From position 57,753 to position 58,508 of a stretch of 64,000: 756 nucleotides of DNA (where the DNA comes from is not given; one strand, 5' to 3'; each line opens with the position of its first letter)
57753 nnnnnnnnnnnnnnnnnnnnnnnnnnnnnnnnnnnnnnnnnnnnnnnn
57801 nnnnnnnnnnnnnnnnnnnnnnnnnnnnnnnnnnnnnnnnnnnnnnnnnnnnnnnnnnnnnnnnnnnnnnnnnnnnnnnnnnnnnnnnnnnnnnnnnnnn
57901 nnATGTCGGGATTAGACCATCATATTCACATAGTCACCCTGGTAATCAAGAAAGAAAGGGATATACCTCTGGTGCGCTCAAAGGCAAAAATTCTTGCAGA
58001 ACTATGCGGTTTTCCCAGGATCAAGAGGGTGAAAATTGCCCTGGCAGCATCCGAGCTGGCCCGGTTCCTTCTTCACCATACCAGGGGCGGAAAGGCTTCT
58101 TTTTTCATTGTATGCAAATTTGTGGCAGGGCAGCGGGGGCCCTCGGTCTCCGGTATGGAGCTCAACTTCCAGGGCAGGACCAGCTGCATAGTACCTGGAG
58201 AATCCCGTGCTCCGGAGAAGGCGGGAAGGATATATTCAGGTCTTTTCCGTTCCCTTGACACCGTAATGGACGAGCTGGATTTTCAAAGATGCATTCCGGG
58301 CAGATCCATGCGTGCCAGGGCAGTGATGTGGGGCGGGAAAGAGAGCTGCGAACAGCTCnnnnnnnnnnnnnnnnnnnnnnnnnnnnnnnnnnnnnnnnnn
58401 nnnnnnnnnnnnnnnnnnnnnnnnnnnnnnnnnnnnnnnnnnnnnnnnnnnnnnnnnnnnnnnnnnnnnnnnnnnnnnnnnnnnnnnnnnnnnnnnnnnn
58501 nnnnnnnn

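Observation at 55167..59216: Stressosome-type RsbR-RsbS-RsbT module wired to non-canonical outputs in an anaerobe-type genome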

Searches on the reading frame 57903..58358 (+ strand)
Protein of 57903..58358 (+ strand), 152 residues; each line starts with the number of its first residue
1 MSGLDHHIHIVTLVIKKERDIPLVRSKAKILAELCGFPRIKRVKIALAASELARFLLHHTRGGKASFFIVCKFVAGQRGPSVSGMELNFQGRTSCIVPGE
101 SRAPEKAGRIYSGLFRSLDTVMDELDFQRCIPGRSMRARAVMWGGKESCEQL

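Call 63: predict_structure(alignment_id=A2)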
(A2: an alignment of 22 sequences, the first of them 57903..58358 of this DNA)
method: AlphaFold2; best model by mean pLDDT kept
length: 152 residues; sequences in the alignment: 22
mean_pLDDT: 86.1   pTM: 0.82
mean pLDDT of the five models: 86.1, 86.0, 85.8, 85.5, 83.4
residues with pLDDT >= 90: 92; 70-90: 36; 50-70: 16; < 50: 8
segments of 3 or more residues with pLDDT < 50: 98-104
pLDDT, mean of each block of 10 residues (from residue 1): 74 98 98 96 98 93 96 73 93 68 52 87 90 87 89 80
secondary structure, 60 per line:
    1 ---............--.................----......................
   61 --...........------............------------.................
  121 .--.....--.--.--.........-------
elements in order: E4-15 H18-34 H39-60 E63-73 E80-91 H104-121 E124-128 E137-145

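Call 66: fold_search(model_id=the predicted structure, library=pdb)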
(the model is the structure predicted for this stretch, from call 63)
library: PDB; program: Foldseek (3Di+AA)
matches with E <= 10: 343; with E <= 0.001: 15
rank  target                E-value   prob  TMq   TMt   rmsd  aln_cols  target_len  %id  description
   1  1tid_A                3.8e-05  1.00  0.59  0.65   5.4       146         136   12  Crystal Structures of the ADP and ATP bound forms of the Bacillus Anti-sigma factor SpoIIAB in complex with the Anti-a (released 2004-06-15)
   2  1th8_A                6.5e-05  1.00  0.58  0.66   4.8       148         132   12  Crystal Structures of the ADP and ATP bound forms of the Bacillus Anti-sigma factor SpoIIAB in complex with the Anti-a (released 2004-06-15)
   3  1til_E                7.9e-05  1.00  0.57  0.61   5.9       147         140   13  Crystal Structures of the ADP and ATP bound forms of the Bacillus Anti-sigma factor SpoIIAB in complex with the Anti-a (released 2004-06-15)
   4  8ih8_C                7.9e-05  1.00  0.51  0.58   6.6       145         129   10  anti-sigmaF factor and Anti-sigmaF factor antagonist complex(usfx-RsfB) (released 2024-02-28)
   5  1tid_C                1.2e-04  1.00  0.56  0.62   5.7       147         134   13  Crystal Structures of the ADP and ATP bound forms of the Bacillus Anti-sigma factor SpoIIAB in complex with the Anti-a (released 2004-06-15)
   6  1thn_A                1.3e-04  1.00  0.58  0.63   5.8       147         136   13  Crystal Structures of the ADP and ATP bound forms of the Bacillus Anti-sigma factor SpoIIAB in complex with the Anti-a (released 2004-06-15)
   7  8ih8_D                2.0e-04  1.00  0.55  0.63   5.7       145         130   10  anti-sigmaF factor and Anti-sigmaF factor antagonist complex(usfx-RsfB) (released 2024-02-28)
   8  6m37_A                2.1e-04  1.00  0.54  0.70   4.5       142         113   14  The crystal structure of B. subtilis RsbV/RsbW complex in the hexagonal crystal form (released 2020-07-15)
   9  6m37_C                3.2e-04  1.00  0.54  0.70   5.2       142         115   13  The crystal structure of B. subtilis RsbV/RsbW complex in the hexagonal crystal form (released 2020-07-15)
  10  8jzt_B                3.2e-04  1.00  0.50  0.57   6.7       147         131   11  The sigF and anti-sigma factor complex (released 2024-10-16)
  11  1l0o_A                3.8e-04  1.00  0.51  0.55   6.0       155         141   15  Crystal Structure of the Bacillus stearothermophilus Anti-Sigma Factor SpoIIAB with the Sporulation Sigma Factor Sigma (released 2002-04-03)
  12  6m36_G                4.6e-04  1.00  0.53  0.74   4.3       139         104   14  The crystal structure of B. subtilis RsbV/RsbW complex in the monoclinic crystal form (released 2020-07-15)
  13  8jzt_D                5.2e-04  1.00  0.51  0.58   6.1       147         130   12  The sigF and anti-sigma factor complex (released 2024-10-16)
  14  6m36_A                7.5e-04  1.00  0.53  0.75   4.5       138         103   13  The crystal structure of B. subtilis RsbV/RsbW complex in the monoclinic crystal form (released 2020-07-15)
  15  6m36_C                9.6e-04  1.00  0.54  0.74   4.3       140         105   12  The crystal structure of B. subtilis RsbV/RsbW complex in the monoclinic crystal form (released 2020-07-15)
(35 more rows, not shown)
